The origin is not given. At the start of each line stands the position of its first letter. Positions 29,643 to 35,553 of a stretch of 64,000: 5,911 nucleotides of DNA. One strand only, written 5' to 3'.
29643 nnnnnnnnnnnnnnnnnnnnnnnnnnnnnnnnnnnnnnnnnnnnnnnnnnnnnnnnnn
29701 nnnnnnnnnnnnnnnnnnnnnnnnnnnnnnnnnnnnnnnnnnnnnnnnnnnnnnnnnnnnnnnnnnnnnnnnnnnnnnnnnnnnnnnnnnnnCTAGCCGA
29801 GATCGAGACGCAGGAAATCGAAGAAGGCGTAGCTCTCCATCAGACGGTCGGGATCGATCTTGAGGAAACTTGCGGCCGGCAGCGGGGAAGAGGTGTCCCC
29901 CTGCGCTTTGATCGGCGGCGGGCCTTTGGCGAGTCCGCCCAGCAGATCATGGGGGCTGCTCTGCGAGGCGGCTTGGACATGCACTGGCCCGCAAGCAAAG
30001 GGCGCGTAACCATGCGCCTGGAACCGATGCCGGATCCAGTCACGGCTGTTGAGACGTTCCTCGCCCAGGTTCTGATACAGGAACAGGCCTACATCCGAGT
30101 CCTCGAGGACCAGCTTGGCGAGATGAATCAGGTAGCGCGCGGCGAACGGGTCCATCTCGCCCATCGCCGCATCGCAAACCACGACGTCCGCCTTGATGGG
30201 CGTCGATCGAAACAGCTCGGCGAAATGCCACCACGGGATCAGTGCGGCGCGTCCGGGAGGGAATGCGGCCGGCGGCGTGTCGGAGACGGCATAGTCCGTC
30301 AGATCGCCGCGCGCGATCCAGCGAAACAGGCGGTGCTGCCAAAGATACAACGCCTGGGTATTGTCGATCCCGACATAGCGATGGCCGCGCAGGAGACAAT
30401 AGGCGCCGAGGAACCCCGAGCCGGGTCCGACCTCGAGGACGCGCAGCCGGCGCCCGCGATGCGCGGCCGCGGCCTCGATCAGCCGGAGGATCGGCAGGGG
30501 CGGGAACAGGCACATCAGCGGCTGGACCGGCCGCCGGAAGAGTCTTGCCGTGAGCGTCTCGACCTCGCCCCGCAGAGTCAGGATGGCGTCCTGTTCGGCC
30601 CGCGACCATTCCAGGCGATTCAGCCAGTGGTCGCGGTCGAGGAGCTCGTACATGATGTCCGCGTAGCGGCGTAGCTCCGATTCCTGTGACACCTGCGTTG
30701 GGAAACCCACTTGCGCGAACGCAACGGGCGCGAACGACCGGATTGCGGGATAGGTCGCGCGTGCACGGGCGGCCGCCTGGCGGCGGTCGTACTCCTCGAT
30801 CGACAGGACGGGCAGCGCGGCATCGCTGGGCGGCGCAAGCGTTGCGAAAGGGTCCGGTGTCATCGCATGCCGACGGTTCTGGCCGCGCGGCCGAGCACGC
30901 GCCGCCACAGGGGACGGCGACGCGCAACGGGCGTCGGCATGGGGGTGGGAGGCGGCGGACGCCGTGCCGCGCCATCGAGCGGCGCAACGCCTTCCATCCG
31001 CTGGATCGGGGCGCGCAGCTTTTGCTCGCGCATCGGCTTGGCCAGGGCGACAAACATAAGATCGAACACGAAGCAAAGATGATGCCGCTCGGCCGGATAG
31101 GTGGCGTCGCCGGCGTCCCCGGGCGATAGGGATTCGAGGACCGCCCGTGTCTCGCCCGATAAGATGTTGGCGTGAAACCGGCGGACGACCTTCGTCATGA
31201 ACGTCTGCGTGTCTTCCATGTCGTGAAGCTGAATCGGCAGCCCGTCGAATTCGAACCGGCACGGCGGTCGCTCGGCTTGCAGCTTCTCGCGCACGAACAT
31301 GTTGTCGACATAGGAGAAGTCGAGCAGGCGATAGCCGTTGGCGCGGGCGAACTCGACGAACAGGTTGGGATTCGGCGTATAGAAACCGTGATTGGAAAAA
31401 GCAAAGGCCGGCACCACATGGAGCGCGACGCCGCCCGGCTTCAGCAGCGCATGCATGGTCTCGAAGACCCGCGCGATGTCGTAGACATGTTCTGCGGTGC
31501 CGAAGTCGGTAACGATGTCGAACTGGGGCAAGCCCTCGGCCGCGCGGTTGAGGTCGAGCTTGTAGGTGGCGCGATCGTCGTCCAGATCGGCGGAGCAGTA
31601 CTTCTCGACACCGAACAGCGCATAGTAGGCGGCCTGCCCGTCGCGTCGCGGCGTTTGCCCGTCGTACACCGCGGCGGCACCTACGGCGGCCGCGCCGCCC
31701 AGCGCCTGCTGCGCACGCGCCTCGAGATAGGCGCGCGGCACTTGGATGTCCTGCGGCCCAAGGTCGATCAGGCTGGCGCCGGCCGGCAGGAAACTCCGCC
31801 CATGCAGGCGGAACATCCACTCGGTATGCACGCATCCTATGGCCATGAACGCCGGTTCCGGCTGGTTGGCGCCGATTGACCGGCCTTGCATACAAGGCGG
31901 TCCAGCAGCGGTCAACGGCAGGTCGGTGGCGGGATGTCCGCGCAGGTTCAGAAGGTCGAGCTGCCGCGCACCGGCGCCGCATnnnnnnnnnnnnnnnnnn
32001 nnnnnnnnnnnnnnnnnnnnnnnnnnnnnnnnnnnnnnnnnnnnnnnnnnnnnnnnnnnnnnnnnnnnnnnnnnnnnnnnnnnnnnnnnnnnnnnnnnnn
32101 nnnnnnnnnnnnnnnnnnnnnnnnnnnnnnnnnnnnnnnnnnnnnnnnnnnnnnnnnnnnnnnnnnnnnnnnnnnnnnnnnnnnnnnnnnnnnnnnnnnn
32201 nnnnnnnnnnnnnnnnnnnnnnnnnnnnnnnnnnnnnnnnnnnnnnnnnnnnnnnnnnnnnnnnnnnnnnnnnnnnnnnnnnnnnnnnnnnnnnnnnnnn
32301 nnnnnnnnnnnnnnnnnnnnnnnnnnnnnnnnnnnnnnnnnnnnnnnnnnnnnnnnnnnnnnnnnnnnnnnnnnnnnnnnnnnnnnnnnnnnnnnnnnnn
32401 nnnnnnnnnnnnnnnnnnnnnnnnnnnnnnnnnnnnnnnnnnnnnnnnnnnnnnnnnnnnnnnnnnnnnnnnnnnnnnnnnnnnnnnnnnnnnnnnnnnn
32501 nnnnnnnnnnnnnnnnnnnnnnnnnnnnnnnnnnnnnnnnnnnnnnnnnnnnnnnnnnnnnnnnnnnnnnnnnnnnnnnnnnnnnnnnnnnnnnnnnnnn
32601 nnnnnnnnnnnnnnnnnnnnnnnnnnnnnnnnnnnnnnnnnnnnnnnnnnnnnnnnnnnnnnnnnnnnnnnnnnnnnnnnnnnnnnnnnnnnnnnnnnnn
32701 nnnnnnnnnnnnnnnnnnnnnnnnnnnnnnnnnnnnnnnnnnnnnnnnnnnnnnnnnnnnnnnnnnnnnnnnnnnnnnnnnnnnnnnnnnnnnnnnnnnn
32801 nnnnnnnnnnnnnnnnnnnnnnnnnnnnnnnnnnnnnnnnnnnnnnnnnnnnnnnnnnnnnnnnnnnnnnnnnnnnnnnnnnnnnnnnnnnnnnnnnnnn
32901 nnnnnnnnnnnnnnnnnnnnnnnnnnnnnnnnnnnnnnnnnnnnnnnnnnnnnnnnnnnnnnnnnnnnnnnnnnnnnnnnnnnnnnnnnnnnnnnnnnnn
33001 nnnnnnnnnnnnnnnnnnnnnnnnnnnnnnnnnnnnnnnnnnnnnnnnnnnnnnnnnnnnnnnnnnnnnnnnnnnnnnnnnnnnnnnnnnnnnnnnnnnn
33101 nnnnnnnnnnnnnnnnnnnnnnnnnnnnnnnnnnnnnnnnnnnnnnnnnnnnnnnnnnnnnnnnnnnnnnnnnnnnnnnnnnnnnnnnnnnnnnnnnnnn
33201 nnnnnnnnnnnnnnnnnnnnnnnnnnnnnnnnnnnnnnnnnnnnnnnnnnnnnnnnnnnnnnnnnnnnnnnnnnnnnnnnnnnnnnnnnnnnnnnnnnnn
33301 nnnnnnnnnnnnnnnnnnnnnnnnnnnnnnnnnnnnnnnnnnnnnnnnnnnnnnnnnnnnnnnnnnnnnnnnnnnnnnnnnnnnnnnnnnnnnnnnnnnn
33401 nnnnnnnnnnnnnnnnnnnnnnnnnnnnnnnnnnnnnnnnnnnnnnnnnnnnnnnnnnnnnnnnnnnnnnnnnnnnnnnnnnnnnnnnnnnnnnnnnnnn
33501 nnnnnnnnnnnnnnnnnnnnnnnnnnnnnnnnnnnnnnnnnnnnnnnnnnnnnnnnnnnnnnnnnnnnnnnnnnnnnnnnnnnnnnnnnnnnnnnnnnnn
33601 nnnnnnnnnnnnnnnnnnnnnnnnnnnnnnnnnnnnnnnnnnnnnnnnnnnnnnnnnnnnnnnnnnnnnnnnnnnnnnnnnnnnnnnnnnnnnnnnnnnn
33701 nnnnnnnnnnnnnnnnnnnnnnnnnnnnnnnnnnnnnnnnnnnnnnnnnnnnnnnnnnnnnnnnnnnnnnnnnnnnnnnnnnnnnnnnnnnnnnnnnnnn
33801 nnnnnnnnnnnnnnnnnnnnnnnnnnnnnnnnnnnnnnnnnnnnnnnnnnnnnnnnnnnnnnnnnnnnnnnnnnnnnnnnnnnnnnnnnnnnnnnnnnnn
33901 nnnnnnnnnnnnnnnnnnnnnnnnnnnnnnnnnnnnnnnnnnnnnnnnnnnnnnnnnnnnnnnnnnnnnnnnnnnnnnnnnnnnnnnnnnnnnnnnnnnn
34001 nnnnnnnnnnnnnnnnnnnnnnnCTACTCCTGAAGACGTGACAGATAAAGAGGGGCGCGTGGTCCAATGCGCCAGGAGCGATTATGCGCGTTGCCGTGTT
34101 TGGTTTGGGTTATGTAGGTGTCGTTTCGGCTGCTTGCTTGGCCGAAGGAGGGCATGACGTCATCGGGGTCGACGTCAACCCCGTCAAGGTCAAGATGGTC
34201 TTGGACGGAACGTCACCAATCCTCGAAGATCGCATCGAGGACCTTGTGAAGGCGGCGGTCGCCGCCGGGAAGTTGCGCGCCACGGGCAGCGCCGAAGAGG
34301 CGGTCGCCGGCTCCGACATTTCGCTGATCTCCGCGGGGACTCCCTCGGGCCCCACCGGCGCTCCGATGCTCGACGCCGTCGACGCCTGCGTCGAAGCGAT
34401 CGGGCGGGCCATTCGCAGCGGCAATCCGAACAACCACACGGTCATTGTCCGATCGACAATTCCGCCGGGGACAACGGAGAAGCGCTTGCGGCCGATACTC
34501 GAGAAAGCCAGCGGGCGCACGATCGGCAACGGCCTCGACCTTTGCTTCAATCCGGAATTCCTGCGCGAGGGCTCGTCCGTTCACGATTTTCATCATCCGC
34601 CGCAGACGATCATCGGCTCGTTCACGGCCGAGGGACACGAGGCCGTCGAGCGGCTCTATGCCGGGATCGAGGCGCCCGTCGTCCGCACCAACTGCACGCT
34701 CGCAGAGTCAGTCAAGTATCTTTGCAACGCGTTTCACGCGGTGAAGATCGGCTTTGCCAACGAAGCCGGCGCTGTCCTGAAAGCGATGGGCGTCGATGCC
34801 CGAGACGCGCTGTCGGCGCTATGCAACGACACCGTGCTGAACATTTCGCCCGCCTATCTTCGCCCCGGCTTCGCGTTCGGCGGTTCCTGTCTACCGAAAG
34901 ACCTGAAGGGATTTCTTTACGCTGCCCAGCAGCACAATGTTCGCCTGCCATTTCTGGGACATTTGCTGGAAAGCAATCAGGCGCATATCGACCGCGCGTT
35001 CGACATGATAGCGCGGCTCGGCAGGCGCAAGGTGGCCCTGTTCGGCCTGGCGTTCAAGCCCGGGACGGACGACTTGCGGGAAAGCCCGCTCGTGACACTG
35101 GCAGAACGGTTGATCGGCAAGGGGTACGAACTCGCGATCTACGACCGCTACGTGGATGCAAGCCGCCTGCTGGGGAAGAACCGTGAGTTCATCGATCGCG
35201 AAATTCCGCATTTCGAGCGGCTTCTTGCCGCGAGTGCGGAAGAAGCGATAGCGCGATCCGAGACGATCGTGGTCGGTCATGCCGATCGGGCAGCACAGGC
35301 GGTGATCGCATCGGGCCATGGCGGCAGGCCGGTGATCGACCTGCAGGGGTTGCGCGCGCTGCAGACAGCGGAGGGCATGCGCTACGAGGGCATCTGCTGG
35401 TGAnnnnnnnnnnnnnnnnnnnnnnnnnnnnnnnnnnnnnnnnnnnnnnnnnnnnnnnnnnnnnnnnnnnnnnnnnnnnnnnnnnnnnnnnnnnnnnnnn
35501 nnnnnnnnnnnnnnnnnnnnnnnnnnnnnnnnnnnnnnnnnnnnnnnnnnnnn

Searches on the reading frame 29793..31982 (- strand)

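Call 15: search_protein_families(library=pfam, proteins=[window:29793-31982:-], max_evalue=0.001)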
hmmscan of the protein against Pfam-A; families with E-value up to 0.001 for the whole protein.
window:29793-31982:- (729 aa): 0 families

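Call 19: search_protein_families(library=ncbifam, proteins=[window:29793-31982:-], max_evalue=0.01)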
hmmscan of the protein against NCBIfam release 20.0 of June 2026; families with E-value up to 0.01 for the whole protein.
window:29793-31982:- (729 aa): 1 family
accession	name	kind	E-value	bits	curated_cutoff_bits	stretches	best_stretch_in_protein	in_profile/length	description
NF043040.1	corrin_prot_MT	hypoth_equivalog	0.0034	16.8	180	0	509-544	38-74/216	corrinoid protein-associated methyltransferase CpaM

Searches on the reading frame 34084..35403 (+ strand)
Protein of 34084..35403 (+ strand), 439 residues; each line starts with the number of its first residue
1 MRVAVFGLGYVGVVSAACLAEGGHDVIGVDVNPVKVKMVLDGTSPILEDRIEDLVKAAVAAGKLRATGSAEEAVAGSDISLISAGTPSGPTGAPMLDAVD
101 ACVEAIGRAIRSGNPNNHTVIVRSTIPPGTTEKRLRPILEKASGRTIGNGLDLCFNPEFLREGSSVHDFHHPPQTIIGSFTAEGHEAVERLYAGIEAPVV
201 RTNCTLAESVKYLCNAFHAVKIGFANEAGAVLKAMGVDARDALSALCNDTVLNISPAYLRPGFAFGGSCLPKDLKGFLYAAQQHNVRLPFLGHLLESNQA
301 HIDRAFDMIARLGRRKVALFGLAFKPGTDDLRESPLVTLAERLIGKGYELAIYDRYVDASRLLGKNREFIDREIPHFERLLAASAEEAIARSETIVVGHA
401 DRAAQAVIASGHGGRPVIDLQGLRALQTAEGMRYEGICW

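Call 15: search_protein_families(library=pfam, proteins=[window:34084-35403:+], max_evalue=0.001)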
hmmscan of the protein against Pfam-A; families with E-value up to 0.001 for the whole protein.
window:34084-35403:+ (439 aa): 4 families
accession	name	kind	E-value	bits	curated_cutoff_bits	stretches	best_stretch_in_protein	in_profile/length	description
PF03721.20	UDPG_MGDP_dh_N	-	4.7e-49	166.9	27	1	1-189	1-185/187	UDP-glucose/GDP-mannose dehydrogenase family, NAD binding domain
PF00984.24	UDPG_MGDP_dh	-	3.9e-24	85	25.4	1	207-299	3-93/94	UDP-glucose/GDP-mannose dehydrogenase family, central domain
PF03720.21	UDPG_MGDP_dh_C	-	4.5e-13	49.9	30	1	318-402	1-75/103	UDP-glucose/GDP-mannose dehydrogenase family, UDP binding domain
PF03446.21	NAD_binding_2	-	0.00021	21.8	21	0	3-57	2-55/161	NAD binding domain of 6-phosphogluconate dehydrogenase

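Call 19: search_protein_families(library=ncbifam, proteins=[window:34084-35403:+], max_evalue=0.01)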
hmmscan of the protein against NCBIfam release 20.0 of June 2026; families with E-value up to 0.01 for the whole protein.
window:34084-35403:+ (439 aa): 9 families
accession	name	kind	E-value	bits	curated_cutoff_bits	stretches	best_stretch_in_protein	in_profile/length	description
TIGR03026.1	NDP-sugDHase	subfamily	1.5e-110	369.8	189.8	1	1-403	1-390/413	nucleotide sugar dehydrogenase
NF041297.1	UDPGDh_AglM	equivalog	1.4e-83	281.2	670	1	1-437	1-428/429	UDP-glucose 6-dehydrogenase AglM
NF047673.2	TeichurnBiosyTuaD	equivalog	5e-63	213.7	700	1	2-370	3-368/439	UDP-glucose 6-dehydrogenase TuaD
NF040825.1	UDPMaNacDH_Arch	equivalog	3.1e-46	158.1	750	1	1-359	1-353/418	UDP-N-acetyl-D-mannosamine dehydrogenase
NF011631.0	PRK15057.1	equivalog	6.7e-39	134.1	757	1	1-360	1-342/388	UDP-glucose 6-dehydrogenase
NF008286.0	PRK11064.1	equivalog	1.4e-36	126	459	1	2-344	5-350/420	UDP-N-acetyl-D-mannosamine dehydrogenase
NF011729.0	PRK15182.1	equivalog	2.4e-17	62.8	592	1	2-361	8-361/425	Vi polysaccharide biosynthesis UDP-N-acetylglucosamine C-6 dehydrogenase TviB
NF042925.1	FHMPC_DH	equivalog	5.6e-05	22.6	500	1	1-80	1-81/304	5-formyl-3-hydroxy-2-methylpyridine 4-carboxylate 5-dehydrogenase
NF001933.0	PRK00711.1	subfamily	0.0042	16.1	383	1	1-33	1-33/429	D-amino acid dehydrogenase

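Call 57: find_homologous_proteins(query=window:34084-35403:+, max_evalue=1e-50)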
Query window:34084-35403:+ (439 aa): 8000 proteins with E <= 1e-50 among 8000 candidates; the best 120 are listed.
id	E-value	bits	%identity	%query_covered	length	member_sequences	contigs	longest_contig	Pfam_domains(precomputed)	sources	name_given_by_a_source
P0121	1.7e-289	978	100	100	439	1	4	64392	PF00984.25,PF03721.21,PF03720.23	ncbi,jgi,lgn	jgi:GDP-mannose 6-dehydrogenase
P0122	2.6e-257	872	87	100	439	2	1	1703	PF00984.25,PF03721.21,PF03720.23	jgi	jgi:GDP-mannose 6-dehydrogenase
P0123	4.0e-235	799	79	100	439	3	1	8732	PF00984.25,PF03721.21,PF03720.23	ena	-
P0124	2.4e-219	747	75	100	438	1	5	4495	PF00984.25,PF03721.21,PF03720.23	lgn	-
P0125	4.4e-211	720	70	100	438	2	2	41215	PF00984.25,PF03721.21,PF03720.23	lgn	-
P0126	1.3e-186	639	65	100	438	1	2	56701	PF00984.25,PF03721.21,PF03720.23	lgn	-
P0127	7.8e-186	636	65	100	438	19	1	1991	PF00984.25,PF03721.21,PF03720.23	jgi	jgi:GDP-mannose 6-dehydrogenase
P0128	1.7e-185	635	64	100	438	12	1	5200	PF00984.25,PF03721.21,PF03720.23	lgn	-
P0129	4.9e-184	631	63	100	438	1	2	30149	PF00984.25,PF03721.21,PF03720.23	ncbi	-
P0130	6.4e-184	630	65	100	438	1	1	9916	PF00984.25,PF03721.21,PF03720.23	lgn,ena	-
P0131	6.6e-184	630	64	100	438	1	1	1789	PF00984.25,PF03721.21,PF03720.23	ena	-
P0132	1.4e-183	629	64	100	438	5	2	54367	PF00984.25,PF03721.21,PF03720.23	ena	-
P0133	1.9e-183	629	64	100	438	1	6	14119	PF00984.25,PF03721.21,PF03720.23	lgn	-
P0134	4.3e-183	627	64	100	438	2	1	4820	PF00984.25,PF03721.21,PF03720.23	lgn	-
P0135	1.4e-182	626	64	100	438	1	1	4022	PF00984.25,PF03721.21,PF03720.23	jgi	jgi:GDP-mannose 6-dehydrogenase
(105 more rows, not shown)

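Call 58: find_encoding_contigs(protein=P0121, flank=1000, max_places=4)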
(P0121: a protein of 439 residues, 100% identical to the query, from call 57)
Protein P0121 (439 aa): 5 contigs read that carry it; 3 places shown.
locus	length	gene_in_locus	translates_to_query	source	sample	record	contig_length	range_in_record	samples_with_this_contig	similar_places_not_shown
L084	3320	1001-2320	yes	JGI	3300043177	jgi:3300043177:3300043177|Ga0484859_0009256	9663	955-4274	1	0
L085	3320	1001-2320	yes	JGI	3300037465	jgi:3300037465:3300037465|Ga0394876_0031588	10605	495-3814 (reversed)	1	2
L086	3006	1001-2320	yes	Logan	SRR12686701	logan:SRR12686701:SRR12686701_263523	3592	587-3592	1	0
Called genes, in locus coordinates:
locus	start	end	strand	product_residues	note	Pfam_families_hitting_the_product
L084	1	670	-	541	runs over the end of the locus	?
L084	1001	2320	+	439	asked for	PF03721:UDPG_MGDP_dh_N, PF00984:UDPG_MGDP_dh, PF03720:UDPG_MGDP_dh_C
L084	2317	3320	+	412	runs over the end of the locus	PF13439:Glyco_transf_4, PF00534:Glycos_transf_1, PF13692:Glyco_trans_1_4, PF13524:Glyco_trans_1_2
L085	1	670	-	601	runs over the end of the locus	PF13371:TPR_9 (weak), PF13432:TPR_16, PF23914:TPR_CcmH_CycH, PF00515:TPR_1, PF07719:TPR_2, PF13432:TPR_16, PF14559:TPR_19, PF05050:Methyltransf_21, +6 more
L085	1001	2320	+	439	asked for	PF03721:UDPG_MGDP_dh_N, PF00984:UDPG_MGDP_dh, PF03720:UDPG_MGDP_dh_C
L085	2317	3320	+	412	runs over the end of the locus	PF13439:Glyco_transf_4, PF00534:Glycos_transf_1, PF13692:Glyco_trans_1_4, PF13524:Glyco_trans_1_2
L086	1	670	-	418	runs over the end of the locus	?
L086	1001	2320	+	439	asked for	PF03721:UDPG_MGDP_dh_N, PF00984:UDPG_MGDP_dh, PF03720:UDPG_MGDP_dh_C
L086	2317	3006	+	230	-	?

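Call 97: list_cluster_members(proteins=[P0121, window:36784-44418:-])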
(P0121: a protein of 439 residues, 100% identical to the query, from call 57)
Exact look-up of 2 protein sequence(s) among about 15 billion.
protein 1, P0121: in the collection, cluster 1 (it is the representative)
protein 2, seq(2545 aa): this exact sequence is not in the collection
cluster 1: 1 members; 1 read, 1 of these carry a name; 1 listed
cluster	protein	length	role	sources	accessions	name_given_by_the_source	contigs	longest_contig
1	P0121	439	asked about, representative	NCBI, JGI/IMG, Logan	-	GDP-mannose 6-dehydrogenase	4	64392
